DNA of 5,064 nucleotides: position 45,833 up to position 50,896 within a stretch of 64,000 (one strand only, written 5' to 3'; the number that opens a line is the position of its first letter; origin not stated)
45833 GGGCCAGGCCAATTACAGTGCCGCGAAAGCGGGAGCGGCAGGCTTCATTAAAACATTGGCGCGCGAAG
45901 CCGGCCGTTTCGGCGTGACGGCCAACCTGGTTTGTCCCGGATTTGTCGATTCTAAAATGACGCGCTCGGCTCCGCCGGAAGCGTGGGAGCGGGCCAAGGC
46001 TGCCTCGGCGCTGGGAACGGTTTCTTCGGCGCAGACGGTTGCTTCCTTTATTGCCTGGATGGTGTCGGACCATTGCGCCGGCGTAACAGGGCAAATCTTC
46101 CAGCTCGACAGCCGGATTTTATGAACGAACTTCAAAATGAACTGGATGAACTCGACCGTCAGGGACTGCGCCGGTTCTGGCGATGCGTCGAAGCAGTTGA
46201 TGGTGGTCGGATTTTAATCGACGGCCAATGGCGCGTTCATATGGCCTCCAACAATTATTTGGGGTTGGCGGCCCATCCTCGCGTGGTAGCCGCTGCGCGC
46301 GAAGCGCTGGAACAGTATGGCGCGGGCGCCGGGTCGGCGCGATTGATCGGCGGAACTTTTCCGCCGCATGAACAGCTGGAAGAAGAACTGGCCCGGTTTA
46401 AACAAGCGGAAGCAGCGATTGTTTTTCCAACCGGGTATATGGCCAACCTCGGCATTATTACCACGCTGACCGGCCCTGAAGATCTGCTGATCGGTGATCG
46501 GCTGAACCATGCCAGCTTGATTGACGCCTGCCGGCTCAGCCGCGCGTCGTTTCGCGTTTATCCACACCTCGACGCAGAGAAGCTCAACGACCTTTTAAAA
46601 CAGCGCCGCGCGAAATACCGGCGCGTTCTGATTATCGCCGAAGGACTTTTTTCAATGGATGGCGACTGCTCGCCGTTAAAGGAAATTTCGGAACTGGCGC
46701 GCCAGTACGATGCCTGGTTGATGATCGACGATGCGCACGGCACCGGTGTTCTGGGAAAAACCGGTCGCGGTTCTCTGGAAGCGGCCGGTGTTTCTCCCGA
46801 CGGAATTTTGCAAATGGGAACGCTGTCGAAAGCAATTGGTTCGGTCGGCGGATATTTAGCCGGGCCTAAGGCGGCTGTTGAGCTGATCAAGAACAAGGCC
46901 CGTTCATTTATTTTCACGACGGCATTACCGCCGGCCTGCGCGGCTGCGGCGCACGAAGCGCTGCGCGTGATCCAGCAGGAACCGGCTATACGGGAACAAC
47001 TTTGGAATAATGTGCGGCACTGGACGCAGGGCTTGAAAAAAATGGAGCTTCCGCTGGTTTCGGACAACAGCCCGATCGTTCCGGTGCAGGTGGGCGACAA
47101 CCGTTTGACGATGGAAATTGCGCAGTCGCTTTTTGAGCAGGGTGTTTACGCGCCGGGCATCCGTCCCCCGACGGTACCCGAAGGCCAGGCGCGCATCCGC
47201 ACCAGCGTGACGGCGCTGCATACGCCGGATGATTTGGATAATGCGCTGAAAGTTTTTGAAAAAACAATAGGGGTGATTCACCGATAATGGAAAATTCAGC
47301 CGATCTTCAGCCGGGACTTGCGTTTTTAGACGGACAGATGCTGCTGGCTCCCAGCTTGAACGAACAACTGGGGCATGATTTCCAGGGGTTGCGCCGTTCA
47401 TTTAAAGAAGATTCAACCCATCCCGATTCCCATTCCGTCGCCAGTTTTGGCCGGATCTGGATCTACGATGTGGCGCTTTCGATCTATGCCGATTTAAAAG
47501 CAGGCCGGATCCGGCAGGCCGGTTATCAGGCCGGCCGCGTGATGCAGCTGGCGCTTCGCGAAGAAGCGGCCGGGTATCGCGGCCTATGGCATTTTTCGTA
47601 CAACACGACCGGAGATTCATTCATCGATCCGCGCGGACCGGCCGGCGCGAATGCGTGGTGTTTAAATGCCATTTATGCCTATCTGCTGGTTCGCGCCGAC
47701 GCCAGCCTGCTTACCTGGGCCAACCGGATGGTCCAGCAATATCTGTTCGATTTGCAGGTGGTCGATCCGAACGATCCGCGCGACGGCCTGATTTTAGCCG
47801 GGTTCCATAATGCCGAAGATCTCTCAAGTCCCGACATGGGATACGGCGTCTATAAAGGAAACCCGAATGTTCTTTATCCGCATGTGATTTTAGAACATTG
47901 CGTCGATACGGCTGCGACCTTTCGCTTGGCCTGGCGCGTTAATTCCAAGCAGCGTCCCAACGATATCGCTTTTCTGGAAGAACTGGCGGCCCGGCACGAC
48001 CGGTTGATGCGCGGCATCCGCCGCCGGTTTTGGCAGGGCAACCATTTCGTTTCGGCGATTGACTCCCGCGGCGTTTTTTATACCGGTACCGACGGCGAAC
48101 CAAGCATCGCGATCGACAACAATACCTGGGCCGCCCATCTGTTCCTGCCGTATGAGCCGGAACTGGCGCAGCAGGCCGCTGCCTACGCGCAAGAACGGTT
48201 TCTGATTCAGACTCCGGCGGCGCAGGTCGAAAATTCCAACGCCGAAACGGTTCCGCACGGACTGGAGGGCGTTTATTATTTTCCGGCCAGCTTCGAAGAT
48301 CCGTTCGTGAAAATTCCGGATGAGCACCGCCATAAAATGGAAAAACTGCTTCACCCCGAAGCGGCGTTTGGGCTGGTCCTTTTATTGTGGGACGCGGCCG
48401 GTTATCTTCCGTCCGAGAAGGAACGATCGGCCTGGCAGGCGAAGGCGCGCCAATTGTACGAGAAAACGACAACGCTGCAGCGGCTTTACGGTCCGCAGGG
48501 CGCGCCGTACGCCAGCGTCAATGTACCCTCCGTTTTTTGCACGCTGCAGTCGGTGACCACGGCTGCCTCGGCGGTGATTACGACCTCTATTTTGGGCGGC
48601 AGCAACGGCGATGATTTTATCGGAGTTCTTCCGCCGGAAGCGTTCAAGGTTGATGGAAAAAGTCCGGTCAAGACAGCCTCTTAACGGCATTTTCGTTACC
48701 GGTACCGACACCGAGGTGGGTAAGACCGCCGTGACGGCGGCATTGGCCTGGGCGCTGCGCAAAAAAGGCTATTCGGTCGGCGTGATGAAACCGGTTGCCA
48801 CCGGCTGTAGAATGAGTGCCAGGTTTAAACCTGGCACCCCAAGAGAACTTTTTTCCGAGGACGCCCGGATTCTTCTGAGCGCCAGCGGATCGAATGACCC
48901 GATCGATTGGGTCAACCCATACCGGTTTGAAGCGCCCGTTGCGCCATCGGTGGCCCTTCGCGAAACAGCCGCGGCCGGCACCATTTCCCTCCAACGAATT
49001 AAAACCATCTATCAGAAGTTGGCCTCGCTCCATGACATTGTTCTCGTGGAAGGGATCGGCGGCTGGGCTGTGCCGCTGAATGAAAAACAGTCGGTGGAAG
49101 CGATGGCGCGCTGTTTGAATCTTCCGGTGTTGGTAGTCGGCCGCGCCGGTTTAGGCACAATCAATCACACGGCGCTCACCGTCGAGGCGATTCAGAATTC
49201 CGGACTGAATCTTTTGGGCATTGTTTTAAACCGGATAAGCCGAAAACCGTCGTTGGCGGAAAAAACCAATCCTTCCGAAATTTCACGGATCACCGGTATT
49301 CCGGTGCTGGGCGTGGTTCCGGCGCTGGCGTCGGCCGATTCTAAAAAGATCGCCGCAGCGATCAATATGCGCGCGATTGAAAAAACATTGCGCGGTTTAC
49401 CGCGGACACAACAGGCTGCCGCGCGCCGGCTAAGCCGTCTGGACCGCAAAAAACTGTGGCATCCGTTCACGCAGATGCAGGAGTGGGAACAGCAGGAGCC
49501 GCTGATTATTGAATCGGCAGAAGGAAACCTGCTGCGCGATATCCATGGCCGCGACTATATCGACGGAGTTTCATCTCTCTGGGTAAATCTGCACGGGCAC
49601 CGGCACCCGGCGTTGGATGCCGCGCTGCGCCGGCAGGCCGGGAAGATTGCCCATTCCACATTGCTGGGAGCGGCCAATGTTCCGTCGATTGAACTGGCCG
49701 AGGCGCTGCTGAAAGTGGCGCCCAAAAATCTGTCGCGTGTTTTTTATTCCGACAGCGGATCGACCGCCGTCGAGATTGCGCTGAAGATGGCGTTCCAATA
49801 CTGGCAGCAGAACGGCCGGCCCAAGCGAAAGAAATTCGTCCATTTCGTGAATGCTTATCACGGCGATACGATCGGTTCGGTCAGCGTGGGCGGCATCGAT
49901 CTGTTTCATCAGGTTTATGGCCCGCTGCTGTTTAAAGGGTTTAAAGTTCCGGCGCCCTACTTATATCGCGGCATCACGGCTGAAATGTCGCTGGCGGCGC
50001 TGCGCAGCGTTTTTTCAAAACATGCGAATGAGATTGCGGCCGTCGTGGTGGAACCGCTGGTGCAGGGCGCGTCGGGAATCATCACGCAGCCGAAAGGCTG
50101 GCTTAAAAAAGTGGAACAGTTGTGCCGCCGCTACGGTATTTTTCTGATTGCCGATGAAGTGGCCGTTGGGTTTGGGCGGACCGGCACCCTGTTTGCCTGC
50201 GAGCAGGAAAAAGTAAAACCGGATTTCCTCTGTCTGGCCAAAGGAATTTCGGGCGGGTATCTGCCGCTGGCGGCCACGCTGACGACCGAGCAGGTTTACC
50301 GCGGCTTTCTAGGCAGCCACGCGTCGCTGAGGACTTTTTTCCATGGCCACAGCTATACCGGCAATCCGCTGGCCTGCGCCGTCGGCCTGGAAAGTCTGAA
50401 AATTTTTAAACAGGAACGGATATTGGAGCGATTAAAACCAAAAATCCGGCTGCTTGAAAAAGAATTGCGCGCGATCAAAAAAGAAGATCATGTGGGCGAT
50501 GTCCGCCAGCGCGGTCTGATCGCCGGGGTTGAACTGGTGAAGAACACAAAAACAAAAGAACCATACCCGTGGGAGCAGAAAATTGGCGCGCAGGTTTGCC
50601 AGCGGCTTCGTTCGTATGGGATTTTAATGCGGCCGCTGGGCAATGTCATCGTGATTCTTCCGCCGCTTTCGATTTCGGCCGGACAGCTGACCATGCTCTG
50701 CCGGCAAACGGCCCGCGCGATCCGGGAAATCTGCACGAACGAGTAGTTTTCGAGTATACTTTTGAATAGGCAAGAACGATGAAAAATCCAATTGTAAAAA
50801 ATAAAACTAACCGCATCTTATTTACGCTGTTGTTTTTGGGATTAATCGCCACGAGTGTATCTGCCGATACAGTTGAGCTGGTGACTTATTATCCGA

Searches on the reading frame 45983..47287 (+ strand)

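Call 44: search_protein_families(library=pfam, proteins=[window:45983-47287:+], max_evalue=0.001)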
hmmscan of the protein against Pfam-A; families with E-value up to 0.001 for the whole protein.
window:45983-47287:+ (434 aa): 3 families
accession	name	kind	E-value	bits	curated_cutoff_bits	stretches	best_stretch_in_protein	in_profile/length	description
PF00155.27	Aminotran_1_2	-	5.5e-63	213.8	19.7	1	86-424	5-360/361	Aminotransferase class I and II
PF01053.26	Cys_Met_Meta_PP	-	0.00013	21.1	27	1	127-258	52-182/381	Cys/Met metabolism PLP-dependent enzyme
PF01212.27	Beta_elim_lyase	-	0.00069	19.5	27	0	130-251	35-170/288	Beta-eliminating lyase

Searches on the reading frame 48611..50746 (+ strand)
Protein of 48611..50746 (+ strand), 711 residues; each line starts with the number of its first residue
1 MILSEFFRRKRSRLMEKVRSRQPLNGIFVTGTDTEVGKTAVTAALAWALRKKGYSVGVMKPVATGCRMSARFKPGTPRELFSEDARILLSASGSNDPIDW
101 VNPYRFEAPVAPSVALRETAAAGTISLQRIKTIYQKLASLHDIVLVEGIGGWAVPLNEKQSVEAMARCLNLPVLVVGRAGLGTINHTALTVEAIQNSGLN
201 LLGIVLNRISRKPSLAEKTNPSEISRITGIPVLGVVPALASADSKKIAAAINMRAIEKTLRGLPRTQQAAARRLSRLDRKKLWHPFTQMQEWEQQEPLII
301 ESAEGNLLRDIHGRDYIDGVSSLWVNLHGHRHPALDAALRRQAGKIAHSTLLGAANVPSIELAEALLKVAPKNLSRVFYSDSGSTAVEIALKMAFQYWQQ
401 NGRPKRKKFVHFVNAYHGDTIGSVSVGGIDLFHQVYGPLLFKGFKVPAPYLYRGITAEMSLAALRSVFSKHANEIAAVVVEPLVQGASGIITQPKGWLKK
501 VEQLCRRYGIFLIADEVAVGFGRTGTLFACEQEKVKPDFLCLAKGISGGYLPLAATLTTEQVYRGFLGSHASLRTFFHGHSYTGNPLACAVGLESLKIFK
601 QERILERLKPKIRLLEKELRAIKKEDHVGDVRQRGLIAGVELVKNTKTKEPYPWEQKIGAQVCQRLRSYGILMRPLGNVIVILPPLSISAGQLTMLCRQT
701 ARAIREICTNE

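Call 44: search_protein_families(library=pfam, proteins=[window:48611-50746:+], max_evalue=0.001)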
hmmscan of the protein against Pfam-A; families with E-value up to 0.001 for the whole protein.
window:48611-50746:+ (711 aa): 4 families
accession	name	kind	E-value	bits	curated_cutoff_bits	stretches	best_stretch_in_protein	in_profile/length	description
PF00202.27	Aminotran_3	-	4.1e-107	358.8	30.5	1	290-703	3-402/403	Aminotransferase class-III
PF13500.12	AAA_26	-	2.3e-46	158.6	27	1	26-242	2-194/198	AAA domain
PF01656.29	CbiA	-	2.1e-11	44.3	25.4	1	27-238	1-111/125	CobQ/CobB/MinD/ParA nucleotide binding domain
PF07755.17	DUF1611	-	0.00096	19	25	0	25-60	13-48/201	Domain of unknown function (DUF1611_C) P-loop domain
